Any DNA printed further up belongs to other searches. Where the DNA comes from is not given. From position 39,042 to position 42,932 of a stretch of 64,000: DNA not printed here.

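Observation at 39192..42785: Island-borne Mrr-nuclease / SF2-helicase / 8xHA-repeat fusion: candidate novel single-gene defence (type-IV-like or abortive) system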

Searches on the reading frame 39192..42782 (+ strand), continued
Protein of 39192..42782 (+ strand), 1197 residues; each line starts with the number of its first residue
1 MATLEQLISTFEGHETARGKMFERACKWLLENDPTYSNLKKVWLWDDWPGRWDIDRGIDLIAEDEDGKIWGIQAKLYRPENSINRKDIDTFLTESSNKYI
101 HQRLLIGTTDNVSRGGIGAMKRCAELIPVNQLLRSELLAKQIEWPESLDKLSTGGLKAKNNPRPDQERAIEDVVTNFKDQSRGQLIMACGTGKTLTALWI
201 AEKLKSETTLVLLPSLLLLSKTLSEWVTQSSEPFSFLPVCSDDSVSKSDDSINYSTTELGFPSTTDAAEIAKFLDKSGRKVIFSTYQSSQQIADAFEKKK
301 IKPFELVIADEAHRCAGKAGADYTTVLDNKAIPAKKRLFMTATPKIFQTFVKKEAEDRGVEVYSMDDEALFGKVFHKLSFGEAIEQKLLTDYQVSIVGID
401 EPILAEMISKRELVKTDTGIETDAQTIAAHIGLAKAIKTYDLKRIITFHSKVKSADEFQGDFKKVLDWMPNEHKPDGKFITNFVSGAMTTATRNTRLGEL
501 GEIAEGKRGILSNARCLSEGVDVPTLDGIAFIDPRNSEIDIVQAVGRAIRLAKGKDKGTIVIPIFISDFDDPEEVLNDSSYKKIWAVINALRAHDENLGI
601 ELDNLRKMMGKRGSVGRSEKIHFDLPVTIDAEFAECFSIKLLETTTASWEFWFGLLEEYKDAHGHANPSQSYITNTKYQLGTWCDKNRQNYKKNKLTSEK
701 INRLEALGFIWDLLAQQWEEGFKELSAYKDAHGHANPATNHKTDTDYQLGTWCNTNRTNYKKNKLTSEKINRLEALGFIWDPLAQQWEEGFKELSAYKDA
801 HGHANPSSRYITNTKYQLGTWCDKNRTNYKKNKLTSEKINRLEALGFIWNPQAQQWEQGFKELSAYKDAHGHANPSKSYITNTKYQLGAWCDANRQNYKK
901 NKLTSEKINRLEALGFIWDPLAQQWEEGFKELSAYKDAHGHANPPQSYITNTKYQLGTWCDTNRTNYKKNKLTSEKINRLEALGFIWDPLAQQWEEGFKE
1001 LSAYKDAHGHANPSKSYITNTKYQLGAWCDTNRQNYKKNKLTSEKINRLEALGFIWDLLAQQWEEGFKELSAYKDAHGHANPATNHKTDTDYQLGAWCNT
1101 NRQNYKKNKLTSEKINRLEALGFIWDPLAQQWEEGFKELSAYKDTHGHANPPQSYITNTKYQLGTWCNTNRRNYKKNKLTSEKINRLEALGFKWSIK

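Call 59: search_dna_similar(query=window:39192-42782:+, collection=plasmids, mode=protein, max_rows=25, max_evalue=1e-20)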
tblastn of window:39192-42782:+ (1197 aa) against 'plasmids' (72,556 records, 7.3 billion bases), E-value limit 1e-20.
Records with a match: 695; places in all: 1243; records where one place covers at least 80% of the query: 28.
Best place of each record, by identity: <60% 695.
By first word of the organism name: Streptomyces 326; Pseudomonas 115; Rhodococcus 32; Mycobacterium 19; Klebsiella 14; Kitasatospora 12; Prescottella 12; Lactococcus 11; Escherichia 11; Leuconostoc 8; and 73 more.
By predicted mobility (MOB-suite, as given by PLSDB): non-mobilizable 408; mobilizable 214; conjugative 73.
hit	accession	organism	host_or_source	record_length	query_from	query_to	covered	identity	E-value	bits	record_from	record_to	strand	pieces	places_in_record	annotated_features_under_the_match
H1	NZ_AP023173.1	Rhodococcus qingshengii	-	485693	1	1195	100%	41.9%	0e+0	883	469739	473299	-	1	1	DEAD/DEAH box helicase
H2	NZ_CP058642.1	Rhodococcus sp. ZPP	cell culture,soil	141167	1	1195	100%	35.8%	0e+0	812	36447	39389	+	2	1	DEAD/DEAH box helicase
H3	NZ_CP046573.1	Rhodococcus sp. WAY2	cell culture,bacterial consortium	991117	1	1195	100%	35.5%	9e-179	798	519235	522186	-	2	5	DEAD/DEAH box helicase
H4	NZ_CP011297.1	Rhodococcus erythropolis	pure culture,soil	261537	127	1194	89%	32.4%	8e-163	545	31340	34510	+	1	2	DEAD/DEAH box helicase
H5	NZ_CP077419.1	Rhodococcus qingshengii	pure culture,oil-contaminated water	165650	127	1194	89%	32.2%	2e-161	541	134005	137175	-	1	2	DEAD/DEAH box helicase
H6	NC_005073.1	Rhodococcus erythropolis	-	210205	127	1194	89%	32.2%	2e-161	541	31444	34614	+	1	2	DEAD/DEAH box helicase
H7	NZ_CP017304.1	Rhodococcus sp. YL-1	pure culture,soil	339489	158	1194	87%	32.4%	7e-163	545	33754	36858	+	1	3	DEAD/DEAH box helicase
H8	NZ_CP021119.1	Streptomyces sp. CLI2509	Hymenochaete rubiginosa,whole organism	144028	163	1194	86%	32.2%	2e-102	525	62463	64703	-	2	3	DEAD/DEAH box helicase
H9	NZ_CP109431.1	Streptosporangium sp. NBC_01495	-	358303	182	1193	85%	32.3%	4e-130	653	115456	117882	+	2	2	Helicase associated domain protein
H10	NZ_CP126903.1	Mycolicibacterium vanbaalenii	cell culture,soil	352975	165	1125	80%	33.8%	7e-140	478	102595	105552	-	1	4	DEAD/DEAH box helicase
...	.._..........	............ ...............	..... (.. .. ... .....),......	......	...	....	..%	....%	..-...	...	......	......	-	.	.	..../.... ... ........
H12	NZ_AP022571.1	Mycolicibacterium poriferae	-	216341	165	1125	80%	33.7%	1e-144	491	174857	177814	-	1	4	DEAD/DEAH box helicase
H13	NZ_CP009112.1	Rhodococcus opacus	soil sample, Enrichment culture with ...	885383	429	1194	64%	42.1%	8e-176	583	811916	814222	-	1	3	helicase associated domain-containing protein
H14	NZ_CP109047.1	Streptomyces sp. NBC_00637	-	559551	164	1196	86%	30.8%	7e-99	501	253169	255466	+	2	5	Helicase associated domain protein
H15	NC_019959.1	Mycobacterium sp. JS623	-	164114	182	1194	85%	30.5%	5e-105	565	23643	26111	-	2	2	DEAD/DEAH box helicase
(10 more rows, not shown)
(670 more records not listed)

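Call 66: get_annotated_region(hit=H8, flank=4000)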
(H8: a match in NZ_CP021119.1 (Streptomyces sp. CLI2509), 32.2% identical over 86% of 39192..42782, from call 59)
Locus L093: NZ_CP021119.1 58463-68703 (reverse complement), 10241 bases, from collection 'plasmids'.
description: Streptomyces sp. CLI2509 strain CLI2905 plasmid unnamed1, complete sequence
organism: Streptomyces sp. CLI2509 (NCBI taxid 1984801)
taxonomy: Bacteria; Actinomycetota; Actinomycetes; Kitasatosporales; Streptomycetaceae; Streptomyces; Streptomyces sp. CLI2509
host: -; source: Hymenochaete rubiginosa,whole organism; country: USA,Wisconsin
typing (MOB-suite, as given by PLSDB): non-mobilizable
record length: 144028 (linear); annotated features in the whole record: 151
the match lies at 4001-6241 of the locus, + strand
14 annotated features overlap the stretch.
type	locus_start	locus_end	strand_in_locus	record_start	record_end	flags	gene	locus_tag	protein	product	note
CDS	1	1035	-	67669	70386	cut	-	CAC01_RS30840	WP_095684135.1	helicase associated domain-containing protein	-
CDS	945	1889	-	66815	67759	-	-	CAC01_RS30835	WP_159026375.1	DEAD/DEAH box helicase family protein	-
CDS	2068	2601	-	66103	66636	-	-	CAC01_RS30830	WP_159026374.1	hypothetical protein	-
CDS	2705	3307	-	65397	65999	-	-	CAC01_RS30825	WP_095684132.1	hypothetical protein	-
CDS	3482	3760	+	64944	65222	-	-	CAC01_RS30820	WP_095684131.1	hypothetical protein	-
CDS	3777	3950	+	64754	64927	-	-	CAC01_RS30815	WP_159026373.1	hypothetical protein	-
CDS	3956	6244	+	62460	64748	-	-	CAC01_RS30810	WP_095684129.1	DEAD/DEAH box helicase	-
CDS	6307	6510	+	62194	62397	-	-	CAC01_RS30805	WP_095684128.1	hypothetical protein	-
CDS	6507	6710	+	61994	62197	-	-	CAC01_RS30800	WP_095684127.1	helix-turn-helix domain-containing protein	GO:0006355 - regulation of DNA-templated transcription [Evidence IEA]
CDS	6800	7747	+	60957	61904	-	-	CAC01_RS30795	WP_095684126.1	Ku protein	GO:0006303 - double-strand break repair via nonhomologous end joining [Evidence IEA]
CDS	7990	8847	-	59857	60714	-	-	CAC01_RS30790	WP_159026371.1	hypothetical protein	-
CDS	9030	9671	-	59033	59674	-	-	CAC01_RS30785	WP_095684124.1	LysR family transcriptional regulator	-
CDS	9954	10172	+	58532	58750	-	-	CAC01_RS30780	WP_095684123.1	hypothetical protein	-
CDS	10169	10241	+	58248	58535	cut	-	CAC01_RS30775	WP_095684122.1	hypothetical protein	-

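Call 67: get_annotated_region(hit=H1, flank=8000)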
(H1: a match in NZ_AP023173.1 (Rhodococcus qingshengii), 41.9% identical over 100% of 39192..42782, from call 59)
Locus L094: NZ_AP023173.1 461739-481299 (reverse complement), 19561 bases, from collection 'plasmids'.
description: Rhodococcus qingshengii strain CS98 plasmid RQCS_2
organism: Rhodococcus qingshengii (NCBI taxid 334542)
taxonomy: Bacteria; Actinomycetota; Actinomycetes; Mycobacteriales; Nocardiaceae; Rhodococcus; Rhodococcus qingshengii
host: -; source: -; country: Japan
typing (MOB-suite, as given by PLSDB): non-mobilizable
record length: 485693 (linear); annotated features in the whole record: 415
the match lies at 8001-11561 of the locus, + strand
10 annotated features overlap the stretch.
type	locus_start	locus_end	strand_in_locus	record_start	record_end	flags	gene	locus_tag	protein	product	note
CDS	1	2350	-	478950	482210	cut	-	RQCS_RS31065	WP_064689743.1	NACHT domain-containing protein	-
CDS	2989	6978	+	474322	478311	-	-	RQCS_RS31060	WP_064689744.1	hypothetical protein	-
CDS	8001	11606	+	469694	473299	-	-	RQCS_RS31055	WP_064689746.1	DEAD/DEAH box helicase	-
CDS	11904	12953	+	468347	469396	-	-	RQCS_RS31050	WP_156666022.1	hypothetical protein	-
CDS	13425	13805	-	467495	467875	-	-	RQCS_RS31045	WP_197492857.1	hypothetical protein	-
CDS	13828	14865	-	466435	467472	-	-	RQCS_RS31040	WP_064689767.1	methionine synthase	GO:0009086 - methionine biosynthetic process [Evidence IEA]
CDS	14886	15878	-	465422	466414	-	-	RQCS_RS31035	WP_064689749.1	putative oxygenase MesX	-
CDS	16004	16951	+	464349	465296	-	-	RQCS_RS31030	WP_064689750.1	LysR family transcriptional regulator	GO:0006355 - regulation of DNA-templated transcription [Evidence IEA]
CDS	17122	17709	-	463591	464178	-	-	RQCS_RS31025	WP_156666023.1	SMI1/KNR4 family protein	GO:0042546 - cell wall biogenesis [Evidence IEA]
CDS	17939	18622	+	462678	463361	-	-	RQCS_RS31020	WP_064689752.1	hypothetical protein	-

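Call 70: search_protein_families(library=pfam, proteins=[L093:3956-6241:+, L094:8001-11603:+, L094:2989-6975:+], max_evalue=0.01)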
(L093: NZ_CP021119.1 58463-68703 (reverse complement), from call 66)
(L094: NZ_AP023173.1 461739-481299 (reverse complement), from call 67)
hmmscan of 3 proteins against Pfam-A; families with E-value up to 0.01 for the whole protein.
L093:3956-6241:+ (762 aa): 4 families
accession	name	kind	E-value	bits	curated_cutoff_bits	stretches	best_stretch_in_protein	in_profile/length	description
PF03457.19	HA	-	4.9e-66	219.4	28.4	4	493-555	3-64/64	Helicase associated domain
PF04851.21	ResIII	-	6.9e-15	55.8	22.5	1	15-199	4-163/164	Type III restriction enzyme, res subunit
PF00270.35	DEAD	-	1.4e-12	48.1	26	1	16-200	1-162/167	DEAD/DEAH box helicase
PF00271.37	Helicase_C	-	1.1e-09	39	23.5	1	292-396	16-109/110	Helicase conserved C-terminal domain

L094:8001-11603:+ (1201 aa): 8 families
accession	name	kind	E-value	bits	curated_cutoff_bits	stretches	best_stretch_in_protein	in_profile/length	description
PF03457.19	HA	-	8.3e-113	369.2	28.4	8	1120-1182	2-63/64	Helicase associated domain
PF13156.12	Mrr_cat_2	-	2.4e-33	115.2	22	1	32-143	2-117/127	Restriction endonuclease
PF04851.21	ResIII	-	8.9e-18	65.2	22.5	1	160-343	3-163/164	Type III restriction enzyme, res subunit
PF00270.35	DEAD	-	4.2e-07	30.3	26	1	164-342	3-160/167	DEAD/DEAH box helicase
PF00271.37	Helicase_C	-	6.5e-07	30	23.5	1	476-549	39-109/110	Helicase conserved C-terminal domain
PF04471.18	Mrr_cat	-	1e-06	29.3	21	1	20-137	7-112/115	Restriction endonuclease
PF00004.35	AAA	-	0.0042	18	21.2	0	189-344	8-111/131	ATPase family associated with various cellular activities (AAA)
PF13307.12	Helicase_C_2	-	0.0054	17.2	25.3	0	539-555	130-146/170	Helicase C-terminal domain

L094:2989-6975:+ (1329 aa): 1 family
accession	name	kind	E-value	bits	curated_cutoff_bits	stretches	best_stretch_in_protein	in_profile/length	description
PF13401.12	AAA_22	-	0.00081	20.1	27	0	40-108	7-78/130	AAA domain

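Call 71: search_dna_similar(query=window:39192-42782:+, collection=phages, mode=protein, max_rows=15, max_evalue=1e-10)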
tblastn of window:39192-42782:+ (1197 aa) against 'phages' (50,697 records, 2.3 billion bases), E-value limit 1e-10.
Records with a match: 3; places in all: 5; records where one place covers at least 80% of the query: 0.
Best place of each record, by identity: <60% 3.
By first word of the organism name: Listeria 2; Bacteriophage 1.
By host as written in the record: Listeria monocytogenes 2; - 1.
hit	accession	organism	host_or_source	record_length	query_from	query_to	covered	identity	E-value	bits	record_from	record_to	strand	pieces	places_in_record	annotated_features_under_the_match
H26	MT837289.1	Bacteriophage sp.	human fecal samples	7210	262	1163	75%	24.4%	1e-34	279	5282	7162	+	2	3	record has no annotation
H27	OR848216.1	Listeria phage LM 4-14-1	Listeria monocytogenes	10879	18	605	49%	33.3%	6e-77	286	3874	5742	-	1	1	record has no annotation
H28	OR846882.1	Listeria phage LM 4-11-1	Listeria monocytogenes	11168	18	605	49%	33.3%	6e-77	286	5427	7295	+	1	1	record has no annotation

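Call 72: predict_structure(alignment_id=A4)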
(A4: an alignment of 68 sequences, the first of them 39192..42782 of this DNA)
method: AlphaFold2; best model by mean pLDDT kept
length: 1197 residues; sequences in the alignment: 68
mean_pLDDT: 87.6   pTM: 0.63
mean pLDDT of the five models: 87.6, 86.9, 85.6, 84.8, 84.5
residues with pLDDT >= 90: 466; 70-90: 695; 50-70: 32; < 50: 4
segments of 3 or more residues with pLDDT < 50: none
pLDDT, mean of each block of 10 residues (from residue 1): 86 89 95 91 93 85 93 92 91 91 93 87 87 88 89 87 95 97 94 93 96 88 91 92 59 74 91 93 93 92 96 90 90 96 88 87 93 95 92 93 69 51 77 93 92 88 83 87 82 82 88 77 86 86 89 89 85 84 92 91 93 86 88 89 92 95 92 93 94 88 93 89 92 88 89 91 90 90 85 89 85 87 88 86 88 83 87 85 86 84 85 85 83 84 83 84 83 85 84 85 86 85 86 85 87 85 87 86 85 87 86 88 85 88 88 87 89 87 89 84
secondary structure, 60 per line:
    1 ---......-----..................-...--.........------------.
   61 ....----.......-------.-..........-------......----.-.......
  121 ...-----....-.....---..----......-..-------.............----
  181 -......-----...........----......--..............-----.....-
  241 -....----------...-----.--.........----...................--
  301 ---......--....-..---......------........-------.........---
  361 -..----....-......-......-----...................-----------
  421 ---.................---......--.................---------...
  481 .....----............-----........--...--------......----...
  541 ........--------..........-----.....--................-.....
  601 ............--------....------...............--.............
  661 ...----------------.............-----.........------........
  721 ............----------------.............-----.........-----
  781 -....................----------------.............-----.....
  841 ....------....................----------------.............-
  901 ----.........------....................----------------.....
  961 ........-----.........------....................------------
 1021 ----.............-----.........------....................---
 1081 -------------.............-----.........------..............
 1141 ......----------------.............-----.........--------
elements in order (helices of 4 or more, strands of 3 or more residues): H4-9 H15-32 E39-44 E60-64 E69-75 H85-94 E102-107 H114-123 E129-132 H134-138 H148-153 H164-176 E182-187 H193-203 E208-213 H216-229 E235-239 H242-245 H267-275 E280-285 H286-298 E304-309 H312-315 H322-327 E334-341 H349-357 H368-371 E373-378 H380-385 E391-400 H401-409 H424-440 E444-449 H452-468 E478-485 H490-501 E507-514 E528-533 H538-548 E557-566 H572-576 H579-594 H596-612 E621-624 H631-645 H648-663 H680-692 H698-706 H713-732 H749-761 H767-775 H782-801 H818-830 H836-844 H851-870 H887-899 H905-913 H920-939 H956-968 H974-982 H989-1008 H1025-1037 H1043-1051 H1058-1077 H1094-1106 H1112-1120 H1127-1146 H1163-1175 H1181-1189
